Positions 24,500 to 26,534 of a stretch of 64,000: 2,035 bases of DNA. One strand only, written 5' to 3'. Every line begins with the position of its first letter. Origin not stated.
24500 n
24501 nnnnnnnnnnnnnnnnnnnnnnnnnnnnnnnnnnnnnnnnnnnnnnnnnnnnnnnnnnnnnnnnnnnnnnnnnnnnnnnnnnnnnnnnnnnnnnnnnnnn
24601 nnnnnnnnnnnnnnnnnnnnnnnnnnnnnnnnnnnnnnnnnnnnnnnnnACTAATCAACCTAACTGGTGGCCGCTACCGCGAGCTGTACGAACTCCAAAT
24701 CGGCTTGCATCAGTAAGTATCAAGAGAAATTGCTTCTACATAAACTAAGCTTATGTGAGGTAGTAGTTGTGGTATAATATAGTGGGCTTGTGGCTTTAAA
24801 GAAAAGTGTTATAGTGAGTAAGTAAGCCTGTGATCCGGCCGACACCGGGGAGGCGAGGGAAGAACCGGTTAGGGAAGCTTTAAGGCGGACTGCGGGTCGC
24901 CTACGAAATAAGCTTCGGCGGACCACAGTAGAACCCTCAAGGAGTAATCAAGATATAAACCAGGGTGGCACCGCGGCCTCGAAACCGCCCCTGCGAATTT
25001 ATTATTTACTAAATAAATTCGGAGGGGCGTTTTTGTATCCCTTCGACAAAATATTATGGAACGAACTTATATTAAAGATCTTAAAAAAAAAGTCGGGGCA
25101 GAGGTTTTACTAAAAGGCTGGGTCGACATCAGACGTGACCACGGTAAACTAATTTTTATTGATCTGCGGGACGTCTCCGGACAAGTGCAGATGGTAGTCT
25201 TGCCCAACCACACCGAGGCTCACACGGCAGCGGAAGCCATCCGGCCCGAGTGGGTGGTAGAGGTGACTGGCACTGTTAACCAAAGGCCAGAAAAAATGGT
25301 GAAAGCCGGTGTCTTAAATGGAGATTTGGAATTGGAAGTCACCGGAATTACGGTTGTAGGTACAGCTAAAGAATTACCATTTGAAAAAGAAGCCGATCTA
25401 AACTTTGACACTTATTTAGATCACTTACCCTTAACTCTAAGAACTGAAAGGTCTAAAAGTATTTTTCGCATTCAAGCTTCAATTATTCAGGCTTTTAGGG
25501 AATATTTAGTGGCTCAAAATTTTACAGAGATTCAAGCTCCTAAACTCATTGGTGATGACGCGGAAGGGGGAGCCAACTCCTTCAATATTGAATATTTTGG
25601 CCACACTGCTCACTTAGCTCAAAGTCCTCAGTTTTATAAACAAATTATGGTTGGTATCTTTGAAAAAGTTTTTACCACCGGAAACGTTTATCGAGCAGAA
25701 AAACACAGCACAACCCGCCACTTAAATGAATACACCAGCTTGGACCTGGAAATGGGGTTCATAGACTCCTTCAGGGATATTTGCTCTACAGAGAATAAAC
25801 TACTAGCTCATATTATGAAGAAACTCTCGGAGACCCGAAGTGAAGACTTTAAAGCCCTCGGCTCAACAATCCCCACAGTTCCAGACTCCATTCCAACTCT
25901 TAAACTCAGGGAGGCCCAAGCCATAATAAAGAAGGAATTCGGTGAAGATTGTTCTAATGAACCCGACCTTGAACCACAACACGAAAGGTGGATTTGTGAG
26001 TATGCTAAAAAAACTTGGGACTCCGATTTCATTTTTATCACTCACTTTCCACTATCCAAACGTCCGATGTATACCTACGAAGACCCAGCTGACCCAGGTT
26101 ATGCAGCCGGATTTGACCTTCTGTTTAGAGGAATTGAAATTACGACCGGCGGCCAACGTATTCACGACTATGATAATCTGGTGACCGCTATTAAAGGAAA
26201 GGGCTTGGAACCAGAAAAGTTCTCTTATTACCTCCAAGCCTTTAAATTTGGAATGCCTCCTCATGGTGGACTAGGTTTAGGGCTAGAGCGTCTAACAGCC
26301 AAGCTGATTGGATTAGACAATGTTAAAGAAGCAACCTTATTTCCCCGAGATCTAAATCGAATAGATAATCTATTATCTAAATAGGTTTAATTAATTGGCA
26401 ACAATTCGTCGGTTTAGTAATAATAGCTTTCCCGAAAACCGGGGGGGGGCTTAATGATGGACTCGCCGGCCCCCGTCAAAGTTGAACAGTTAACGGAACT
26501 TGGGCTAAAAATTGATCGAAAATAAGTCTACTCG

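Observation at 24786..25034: T-box riboswitch with an Asp (GAC) specifier in front of an archaeal-type aspS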

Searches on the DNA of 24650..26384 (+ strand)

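Call 4: search_rna_families(source=window, start=24650, end=25120, threshold=evalue, max_evalue=10, show_alignments=5)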
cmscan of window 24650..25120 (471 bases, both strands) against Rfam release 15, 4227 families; matches with E-value up to 10: 9.
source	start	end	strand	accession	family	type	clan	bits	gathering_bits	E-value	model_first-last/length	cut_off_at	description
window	24977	25042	-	RF04211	MIR5185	Gene; miRNA;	-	23.8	101.7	0.025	1-111/111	no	MIR5185 microRNA precursor family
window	24821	24995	+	RF00230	T-box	Cis-reg; leader;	-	23.3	93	0.0031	1-219/219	no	T-box leader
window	24982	25035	+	RF03621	MIR4245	Gene; miRNA;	-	20.6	74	0.42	1-128/128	no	MIR4245 microRNA precursor family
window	24817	24899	+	RF00215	Tombus_3_III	Cis-reg;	-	19.1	35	0.18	1-70/70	no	Tombus virus defective interfering (DI) RNA region 3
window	24979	25038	+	RF03474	mir-4766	Gene; miRNA;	-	16.5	72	2.2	1-56/56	no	mir-4766 microRNA precursor family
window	24958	24994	+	RF04218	HCV_5BSL1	Cis-reg;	-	15.2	44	1.3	1-47/47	no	Hepatitis C virus stem-loop I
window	24988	25104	-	RF01416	NrrF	Gene; antisense;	-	15.1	60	1.6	1-160/160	no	NrrF RNA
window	24991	25024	-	RF00104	mir-10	Gene; miRNA;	-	13.9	47.5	3.1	17-57/74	no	mir-10 microRNA precursor family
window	24926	24983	-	RF01132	sR48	Gene; snRNA; snoRNA; CD-box;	-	13.7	40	9.6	1-59/59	no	Small nucleolar RNA sR48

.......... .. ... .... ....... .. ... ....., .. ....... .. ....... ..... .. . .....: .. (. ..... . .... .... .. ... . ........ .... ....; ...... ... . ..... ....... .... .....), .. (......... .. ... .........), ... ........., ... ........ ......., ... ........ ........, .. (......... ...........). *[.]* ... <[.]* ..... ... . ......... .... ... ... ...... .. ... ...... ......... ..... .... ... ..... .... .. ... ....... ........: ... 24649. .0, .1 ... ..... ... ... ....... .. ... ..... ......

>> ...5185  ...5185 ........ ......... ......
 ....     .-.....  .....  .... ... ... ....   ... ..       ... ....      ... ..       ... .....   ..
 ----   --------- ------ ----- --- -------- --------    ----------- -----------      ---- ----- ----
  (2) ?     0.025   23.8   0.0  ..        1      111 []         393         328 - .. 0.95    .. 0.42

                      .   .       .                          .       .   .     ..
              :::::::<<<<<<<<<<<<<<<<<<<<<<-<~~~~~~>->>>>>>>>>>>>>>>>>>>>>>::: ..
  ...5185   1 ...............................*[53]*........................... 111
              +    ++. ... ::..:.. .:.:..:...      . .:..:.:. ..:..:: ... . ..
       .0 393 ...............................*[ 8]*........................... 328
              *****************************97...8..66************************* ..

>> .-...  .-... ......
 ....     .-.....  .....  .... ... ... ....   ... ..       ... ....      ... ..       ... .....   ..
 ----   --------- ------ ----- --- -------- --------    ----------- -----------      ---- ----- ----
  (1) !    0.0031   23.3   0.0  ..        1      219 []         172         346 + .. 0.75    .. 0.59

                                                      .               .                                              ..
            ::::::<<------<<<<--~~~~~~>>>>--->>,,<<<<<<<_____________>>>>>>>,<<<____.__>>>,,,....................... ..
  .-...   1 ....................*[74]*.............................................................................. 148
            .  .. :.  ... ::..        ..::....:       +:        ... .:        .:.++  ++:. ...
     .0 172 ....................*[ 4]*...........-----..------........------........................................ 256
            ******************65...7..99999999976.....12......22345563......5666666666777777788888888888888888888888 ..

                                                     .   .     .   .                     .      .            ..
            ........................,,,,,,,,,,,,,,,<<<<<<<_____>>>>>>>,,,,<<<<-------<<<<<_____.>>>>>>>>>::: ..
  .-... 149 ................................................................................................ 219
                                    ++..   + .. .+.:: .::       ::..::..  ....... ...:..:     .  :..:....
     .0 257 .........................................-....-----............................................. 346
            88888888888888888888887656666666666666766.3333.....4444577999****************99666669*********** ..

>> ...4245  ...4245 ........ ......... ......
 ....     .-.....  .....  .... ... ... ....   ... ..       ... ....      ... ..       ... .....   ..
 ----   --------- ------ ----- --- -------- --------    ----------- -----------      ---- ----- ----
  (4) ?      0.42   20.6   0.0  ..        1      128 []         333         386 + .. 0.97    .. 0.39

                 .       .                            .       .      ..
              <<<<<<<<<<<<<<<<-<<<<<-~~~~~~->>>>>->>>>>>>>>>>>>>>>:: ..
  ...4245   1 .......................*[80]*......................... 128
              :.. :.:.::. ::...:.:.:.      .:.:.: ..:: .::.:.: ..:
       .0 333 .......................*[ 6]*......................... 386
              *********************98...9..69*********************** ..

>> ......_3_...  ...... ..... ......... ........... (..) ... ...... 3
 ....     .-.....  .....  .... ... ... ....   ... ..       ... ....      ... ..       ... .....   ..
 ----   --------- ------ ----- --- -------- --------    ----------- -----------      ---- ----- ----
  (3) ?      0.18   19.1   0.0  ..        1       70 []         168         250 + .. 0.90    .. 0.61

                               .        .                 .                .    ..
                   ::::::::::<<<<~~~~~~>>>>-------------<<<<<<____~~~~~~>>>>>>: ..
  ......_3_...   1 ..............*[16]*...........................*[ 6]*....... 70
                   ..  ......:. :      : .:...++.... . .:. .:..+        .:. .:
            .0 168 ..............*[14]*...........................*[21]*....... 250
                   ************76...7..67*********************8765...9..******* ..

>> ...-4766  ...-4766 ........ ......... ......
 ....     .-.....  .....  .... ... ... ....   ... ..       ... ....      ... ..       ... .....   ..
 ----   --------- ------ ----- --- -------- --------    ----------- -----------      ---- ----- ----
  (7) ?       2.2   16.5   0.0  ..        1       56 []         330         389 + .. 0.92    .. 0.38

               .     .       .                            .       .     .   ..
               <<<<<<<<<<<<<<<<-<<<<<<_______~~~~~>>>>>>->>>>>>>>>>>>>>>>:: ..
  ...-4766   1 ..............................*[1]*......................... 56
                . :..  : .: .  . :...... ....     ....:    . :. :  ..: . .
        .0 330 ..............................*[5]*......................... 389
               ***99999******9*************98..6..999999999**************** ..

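Call 25: search_rna_families(sources=[L009, L016, L026, L029, L035, L045, L047, L049, L061, L063, L065, L079], threshold=gathering)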
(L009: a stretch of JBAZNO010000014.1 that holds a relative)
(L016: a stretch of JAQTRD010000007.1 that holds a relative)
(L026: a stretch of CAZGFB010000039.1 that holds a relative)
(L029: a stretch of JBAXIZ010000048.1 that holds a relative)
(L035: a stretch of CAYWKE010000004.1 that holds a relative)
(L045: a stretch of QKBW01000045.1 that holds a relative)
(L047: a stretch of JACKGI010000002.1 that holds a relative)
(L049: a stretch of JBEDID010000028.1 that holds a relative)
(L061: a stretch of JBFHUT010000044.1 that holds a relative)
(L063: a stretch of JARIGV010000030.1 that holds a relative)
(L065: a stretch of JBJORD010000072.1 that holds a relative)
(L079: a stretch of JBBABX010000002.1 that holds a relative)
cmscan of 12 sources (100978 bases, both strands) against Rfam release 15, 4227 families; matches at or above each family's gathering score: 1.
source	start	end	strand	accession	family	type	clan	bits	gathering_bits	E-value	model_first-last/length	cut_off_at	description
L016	4991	5061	+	RF00005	tRNA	Gene; tRNA;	CL00001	57.8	29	1.1e-09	1-71/71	no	tRNA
